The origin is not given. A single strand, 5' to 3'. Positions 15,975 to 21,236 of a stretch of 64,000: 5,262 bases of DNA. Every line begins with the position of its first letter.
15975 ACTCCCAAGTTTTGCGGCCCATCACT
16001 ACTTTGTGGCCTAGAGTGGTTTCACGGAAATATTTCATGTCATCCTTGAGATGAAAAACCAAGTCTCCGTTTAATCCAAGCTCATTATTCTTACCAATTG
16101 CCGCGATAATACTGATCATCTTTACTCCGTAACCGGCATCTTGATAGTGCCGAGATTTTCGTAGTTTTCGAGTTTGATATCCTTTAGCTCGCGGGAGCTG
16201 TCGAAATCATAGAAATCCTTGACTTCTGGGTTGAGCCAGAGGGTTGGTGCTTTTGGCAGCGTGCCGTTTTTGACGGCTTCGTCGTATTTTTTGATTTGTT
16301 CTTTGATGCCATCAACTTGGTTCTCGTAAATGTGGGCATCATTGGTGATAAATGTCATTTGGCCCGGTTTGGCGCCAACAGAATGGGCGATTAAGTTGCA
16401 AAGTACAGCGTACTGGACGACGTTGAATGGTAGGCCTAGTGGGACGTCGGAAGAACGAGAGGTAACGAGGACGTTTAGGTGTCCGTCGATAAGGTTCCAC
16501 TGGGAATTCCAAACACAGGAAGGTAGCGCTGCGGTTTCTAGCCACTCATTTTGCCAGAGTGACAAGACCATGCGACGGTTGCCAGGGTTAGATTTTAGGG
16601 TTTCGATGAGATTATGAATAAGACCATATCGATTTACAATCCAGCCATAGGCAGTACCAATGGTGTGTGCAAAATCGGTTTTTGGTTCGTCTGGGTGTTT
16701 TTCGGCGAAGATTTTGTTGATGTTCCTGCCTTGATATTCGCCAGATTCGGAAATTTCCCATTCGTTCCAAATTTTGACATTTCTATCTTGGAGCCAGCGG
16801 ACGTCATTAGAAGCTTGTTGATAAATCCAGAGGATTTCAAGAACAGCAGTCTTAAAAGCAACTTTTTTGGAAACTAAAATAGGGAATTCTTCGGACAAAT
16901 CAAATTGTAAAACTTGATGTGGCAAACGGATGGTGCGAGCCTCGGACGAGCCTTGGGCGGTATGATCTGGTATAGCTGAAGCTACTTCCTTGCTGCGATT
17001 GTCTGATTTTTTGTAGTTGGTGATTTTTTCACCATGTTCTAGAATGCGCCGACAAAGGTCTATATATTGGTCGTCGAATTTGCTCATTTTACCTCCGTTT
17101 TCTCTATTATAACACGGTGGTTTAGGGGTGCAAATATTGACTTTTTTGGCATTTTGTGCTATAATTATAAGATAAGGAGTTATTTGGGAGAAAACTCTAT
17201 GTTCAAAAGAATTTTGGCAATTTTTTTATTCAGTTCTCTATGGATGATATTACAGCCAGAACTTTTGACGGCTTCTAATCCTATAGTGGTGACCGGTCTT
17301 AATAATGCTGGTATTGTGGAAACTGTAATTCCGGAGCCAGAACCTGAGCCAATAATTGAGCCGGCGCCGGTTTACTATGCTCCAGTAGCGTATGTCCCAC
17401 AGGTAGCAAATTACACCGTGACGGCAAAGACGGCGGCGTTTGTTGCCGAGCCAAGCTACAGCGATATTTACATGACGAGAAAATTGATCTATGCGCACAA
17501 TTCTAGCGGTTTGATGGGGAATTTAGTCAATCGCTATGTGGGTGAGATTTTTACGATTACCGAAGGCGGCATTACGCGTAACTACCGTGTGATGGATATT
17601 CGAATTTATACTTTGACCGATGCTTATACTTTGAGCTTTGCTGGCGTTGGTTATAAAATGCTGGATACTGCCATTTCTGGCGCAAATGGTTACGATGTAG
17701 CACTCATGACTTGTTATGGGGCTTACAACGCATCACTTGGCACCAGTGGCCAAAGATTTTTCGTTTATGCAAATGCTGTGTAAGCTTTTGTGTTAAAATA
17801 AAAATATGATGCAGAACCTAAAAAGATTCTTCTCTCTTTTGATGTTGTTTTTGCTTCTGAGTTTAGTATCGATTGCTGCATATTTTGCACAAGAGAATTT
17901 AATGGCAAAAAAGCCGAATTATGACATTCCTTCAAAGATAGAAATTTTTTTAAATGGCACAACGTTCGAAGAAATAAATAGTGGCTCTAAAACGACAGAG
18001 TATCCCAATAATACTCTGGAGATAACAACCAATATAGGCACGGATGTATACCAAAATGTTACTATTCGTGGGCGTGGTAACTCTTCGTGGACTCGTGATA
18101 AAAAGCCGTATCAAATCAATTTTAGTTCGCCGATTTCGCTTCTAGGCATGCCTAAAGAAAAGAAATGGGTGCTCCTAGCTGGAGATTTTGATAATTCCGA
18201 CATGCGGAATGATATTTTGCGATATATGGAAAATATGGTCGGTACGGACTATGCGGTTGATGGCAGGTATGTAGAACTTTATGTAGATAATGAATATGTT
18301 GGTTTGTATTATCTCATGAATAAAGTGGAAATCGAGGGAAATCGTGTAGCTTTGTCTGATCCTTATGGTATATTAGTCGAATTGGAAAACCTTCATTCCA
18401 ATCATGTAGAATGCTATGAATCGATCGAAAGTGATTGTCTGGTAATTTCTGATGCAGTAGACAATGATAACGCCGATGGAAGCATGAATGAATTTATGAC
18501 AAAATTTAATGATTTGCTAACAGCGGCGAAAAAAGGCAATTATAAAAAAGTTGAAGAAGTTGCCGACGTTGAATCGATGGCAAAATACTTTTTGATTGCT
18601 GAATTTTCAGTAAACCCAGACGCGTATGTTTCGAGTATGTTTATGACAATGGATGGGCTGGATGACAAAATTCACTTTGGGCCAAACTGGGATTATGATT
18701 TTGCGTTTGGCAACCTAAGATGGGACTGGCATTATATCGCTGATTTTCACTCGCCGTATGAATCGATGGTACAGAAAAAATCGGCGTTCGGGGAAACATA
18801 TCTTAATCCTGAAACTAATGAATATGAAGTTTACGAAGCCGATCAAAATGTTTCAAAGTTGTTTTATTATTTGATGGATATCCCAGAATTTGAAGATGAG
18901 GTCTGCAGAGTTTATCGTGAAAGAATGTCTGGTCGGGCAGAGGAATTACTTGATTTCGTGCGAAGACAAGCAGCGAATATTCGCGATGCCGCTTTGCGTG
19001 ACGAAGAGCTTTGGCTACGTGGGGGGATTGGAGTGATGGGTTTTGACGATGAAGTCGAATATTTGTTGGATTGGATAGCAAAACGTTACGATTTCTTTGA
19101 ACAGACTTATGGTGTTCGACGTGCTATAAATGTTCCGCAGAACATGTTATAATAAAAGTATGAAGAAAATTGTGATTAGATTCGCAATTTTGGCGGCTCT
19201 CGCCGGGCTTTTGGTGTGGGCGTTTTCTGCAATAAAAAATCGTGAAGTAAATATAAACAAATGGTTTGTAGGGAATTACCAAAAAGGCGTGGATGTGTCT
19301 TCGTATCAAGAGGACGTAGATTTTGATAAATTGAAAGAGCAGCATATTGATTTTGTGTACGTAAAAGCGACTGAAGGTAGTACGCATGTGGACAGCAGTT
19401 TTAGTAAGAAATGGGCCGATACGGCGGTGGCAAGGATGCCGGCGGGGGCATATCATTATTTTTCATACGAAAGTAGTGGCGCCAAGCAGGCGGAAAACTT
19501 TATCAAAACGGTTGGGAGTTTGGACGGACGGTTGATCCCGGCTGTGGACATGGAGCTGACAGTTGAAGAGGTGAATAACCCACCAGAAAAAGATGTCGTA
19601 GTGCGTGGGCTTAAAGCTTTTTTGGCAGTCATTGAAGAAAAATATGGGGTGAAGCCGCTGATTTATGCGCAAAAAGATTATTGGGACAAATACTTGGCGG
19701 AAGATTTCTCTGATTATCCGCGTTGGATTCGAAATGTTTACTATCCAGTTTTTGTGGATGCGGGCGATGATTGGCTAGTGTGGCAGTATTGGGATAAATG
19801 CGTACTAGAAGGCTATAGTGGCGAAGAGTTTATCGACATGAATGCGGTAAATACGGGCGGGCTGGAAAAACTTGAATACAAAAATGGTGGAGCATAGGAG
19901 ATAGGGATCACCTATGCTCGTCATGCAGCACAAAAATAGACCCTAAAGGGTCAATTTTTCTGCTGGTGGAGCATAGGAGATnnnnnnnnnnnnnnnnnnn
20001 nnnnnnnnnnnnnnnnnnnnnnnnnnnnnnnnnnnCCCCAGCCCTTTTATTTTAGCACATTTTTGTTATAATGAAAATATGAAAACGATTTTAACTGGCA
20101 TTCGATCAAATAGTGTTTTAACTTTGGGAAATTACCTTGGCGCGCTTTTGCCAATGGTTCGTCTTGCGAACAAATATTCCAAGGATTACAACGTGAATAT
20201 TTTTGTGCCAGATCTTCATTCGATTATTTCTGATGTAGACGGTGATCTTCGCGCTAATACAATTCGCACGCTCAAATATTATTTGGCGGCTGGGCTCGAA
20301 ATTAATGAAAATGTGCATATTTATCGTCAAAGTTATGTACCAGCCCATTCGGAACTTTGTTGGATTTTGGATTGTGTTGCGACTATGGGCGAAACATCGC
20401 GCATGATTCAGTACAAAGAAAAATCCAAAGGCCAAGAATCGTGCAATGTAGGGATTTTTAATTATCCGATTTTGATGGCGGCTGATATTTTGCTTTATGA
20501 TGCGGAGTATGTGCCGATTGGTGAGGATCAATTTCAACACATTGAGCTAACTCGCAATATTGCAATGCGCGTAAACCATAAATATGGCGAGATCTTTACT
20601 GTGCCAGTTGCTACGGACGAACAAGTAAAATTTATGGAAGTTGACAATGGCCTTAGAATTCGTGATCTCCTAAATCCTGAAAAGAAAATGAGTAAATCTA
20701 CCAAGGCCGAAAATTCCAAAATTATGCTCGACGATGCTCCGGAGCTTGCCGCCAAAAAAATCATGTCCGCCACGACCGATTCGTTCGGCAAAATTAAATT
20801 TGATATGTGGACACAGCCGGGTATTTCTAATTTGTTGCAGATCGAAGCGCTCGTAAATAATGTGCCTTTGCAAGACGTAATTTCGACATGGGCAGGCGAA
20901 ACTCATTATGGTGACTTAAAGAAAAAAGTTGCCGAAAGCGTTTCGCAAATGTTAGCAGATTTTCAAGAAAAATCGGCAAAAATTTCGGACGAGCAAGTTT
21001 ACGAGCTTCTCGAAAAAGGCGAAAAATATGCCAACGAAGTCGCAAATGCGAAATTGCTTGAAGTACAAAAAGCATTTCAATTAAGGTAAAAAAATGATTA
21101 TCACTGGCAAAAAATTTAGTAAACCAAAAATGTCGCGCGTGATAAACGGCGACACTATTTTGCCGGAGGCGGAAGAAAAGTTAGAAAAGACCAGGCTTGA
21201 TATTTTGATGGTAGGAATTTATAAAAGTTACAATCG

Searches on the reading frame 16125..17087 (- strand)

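Call 64: search_protein_families(library=pfam, proteins=[window:16125-17087:-], max_evalue=0.1)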
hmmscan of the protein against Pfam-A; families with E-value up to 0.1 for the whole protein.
window:16125-17087:- (321 aa): 1 family
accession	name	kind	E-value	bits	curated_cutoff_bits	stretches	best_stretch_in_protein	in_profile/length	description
PF00303.24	Thymidylat_synt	-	4.8e-67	226.3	24.3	1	7-320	2-265/266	Thymidylate synthase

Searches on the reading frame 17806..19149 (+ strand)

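Call 13: search_protein_families(library=pfam, proteins=[window:17806-19149:+], max_evalue=0.001)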
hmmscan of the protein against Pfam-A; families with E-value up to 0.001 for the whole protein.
window:17806-19149:+ (448 aa): 1 family
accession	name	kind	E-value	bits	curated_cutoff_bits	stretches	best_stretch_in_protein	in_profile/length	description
PF08757.17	CotH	-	2.3e-36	126.4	23.8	1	87-430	1-321/322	CotH kinase protein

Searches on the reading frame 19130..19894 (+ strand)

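Call 13: search_protein_families(library=pfam, proteins=[window:19130-19894:+], max_evalue=0.001)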
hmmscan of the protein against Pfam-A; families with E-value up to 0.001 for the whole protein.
window:19130-19894:+ (255 aa): 1 family
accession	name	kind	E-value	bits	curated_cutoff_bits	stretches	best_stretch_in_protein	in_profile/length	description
PF01183.26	Glyco_hydro_25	-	9.8e-40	137.2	27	1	54-228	1-179/180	Glycosyl hydrolases family 25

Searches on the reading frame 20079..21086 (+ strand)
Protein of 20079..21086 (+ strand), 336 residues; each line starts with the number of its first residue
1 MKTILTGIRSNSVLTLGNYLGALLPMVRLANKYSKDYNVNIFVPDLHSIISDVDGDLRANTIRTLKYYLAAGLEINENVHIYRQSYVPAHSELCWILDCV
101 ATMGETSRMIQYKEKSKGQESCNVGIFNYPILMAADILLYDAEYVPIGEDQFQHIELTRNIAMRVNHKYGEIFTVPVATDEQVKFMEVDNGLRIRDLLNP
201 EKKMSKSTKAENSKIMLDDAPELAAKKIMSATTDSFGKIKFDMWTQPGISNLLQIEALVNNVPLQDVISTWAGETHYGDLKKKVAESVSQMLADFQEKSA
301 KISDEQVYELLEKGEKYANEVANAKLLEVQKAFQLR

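Call 13: search_protein_families(library=pfam, proteins=[window:20079-21086:+], max_evalue=0.001)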
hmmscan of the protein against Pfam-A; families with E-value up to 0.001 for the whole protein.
window:20079-21086:+ (336 aa): 1 family
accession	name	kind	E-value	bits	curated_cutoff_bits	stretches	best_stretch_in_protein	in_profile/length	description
PF00579.31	tRNA-synt_1b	-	2.6e-56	191.5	21.1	1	3-292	7-291/292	tRNA synthetases class I (W and Y)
